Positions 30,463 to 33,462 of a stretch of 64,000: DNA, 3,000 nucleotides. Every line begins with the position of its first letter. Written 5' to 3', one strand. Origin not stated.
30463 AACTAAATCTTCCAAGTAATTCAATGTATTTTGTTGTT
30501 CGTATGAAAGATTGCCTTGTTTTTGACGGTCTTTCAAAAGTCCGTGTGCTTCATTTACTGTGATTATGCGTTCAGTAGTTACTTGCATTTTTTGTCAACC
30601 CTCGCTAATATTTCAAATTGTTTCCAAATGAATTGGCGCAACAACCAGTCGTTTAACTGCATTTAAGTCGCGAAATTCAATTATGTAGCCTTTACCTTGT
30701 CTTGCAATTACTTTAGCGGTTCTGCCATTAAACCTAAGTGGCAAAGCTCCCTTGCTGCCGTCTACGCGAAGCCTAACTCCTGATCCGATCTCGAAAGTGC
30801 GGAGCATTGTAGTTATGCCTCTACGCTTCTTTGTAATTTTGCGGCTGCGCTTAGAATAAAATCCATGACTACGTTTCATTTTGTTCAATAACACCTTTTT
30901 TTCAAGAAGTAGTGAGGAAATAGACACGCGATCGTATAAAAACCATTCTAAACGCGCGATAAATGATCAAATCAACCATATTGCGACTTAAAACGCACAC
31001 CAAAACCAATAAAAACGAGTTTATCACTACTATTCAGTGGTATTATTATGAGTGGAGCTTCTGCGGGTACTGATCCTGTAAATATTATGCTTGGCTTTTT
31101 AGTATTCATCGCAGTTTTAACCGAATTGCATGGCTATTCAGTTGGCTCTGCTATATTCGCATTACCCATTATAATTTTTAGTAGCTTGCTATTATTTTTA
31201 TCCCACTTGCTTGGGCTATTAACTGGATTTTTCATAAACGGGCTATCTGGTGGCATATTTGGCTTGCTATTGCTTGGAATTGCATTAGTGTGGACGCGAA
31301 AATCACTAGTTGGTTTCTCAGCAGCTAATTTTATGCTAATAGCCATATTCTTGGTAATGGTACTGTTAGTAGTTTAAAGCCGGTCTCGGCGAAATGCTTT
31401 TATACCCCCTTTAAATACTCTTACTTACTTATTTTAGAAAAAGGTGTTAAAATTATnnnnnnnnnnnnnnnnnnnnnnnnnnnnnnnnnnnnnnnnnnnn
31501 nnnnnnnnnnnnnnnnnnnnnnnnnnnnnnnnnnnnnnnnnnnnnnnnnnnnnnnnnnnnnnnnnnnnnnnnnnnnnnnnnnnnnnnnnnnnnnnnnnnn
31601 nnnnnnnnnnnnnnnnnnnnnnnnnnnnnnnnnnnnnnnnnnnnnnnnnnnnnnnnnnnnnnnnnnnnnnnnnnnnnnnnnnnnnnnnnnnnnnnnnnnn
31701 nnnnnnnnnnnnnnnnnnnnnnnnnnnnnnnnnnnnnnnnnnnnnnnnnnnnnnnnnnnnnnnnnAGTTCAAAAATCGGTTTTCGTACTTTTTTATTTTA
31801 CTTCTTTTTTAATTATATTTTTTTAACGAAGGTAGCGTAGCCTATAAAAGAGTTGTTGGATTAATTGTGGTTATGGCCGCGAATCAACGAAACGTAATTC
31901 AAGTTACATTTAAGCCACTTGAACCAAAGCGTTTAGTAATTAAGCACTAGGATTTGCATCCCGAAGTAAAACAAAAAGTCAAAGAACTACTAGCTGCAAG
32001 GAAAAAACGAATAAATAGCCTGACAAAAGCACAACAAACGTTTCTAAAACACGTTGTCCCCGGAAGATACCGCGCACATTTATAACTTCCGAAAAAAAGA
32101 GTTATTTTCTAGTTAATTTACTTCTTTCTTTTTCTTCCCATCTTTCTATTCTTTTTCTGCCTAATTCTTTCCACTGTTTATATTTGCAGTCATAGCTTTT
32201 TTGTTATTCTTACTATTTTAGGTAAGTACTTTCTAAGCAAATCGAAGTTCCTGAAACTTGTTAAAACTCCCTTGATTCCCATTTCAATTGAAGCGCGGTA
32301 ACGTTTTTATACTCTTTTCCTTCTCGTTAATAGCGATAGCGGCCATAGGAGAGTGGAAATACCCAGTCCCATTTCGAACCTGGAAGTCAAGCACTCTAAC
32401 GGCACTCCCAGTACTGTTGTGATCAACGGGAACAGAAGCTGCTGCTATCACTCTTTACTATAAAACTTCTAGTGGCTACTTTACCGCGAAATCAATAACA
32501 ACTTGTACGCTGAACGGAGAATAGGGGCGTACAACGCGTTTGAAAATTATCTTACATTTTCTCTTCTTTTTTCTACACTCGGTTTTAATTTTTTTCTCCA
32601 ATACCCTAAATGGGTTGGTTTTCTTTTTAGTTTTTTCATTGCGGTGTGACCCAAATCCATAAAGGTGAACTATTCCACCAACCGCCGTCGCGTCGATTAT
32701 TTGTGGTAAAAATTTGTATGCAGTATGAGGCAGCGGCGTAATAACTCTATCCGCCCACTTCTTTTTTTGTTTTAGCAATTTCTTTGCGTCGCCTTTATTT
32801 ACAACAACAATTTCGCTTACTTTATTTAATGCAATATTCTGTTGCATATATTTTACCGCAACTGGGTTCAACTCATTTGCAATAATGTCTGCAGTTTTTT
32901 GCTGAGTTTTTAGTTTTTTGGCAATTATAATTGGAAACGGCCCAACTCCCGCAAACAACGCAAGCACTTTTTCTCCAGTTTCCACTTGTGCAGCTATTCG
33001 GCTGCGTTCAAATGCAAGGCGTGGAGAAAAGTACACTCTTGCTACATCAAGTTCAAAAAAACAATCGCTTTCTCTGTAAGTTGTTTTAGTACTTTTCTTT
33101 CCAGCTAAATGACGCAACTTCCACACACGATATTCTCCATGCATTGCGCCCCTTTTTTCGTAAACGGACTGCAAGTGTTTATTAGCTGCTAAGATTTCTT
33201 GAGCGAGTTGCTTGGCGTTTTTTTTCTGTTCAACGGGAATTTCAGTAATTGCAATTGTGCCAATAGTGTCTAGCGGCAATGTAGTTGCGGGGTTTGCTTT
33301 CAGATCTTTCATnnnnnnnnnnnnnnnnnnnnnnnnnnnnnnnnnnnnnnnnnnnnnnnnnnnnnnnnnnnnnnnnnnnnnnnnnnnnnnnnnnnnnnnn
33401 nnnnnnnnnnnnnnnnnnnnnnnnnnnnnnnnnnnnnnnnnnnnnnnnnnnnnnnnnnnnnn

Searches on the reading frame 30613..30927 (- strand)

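Call 48: search_protein_families(library=pfam, proteins=[window:30613-30927:-], max_evalue=0.001)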
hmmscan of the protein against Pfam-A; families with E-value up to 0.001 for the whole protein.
window:30613-30927:- (104 aa): 1 family
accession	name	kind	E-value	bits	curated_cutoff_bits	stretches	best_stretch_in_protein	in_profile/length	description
PF01157.24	Ribosomal_L21e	-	2.5e-11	43.8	27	1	17-102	1-97/101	Ribosomal protein L21e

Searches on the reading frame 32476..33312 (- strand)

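Call 48: search_protein_families(library=pfam, proteins=[window:32476-33312:-], max_evalue=0.001)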
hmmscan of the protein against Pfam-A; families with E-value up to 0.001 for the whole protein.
window:32476-33312:- (278 aa): 4 families
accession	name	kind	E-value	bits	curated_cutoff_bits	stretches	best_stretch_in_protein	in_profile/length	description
PF02475.24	TRM5-TYW2_MTfase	-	2.1e-40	138.8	28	1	77-242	1-156/164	TRM5/TYW2 methyltransferase domain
PF02005.22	TRM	-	6e-09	36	27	1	138-215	72-149/376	N2,N2-dimethylguanosine tRNA methyltransferase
PF25133.1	TYW2_N_2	-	7.2e-08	32.9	27.7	1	15-73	22-78/79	TYW2 N-terminal domain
PF06325.19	PrmA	-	7.5e-05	22.8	22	1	109-234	158-275/296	Ribosomal protein L11 methyltransferase (PrmA)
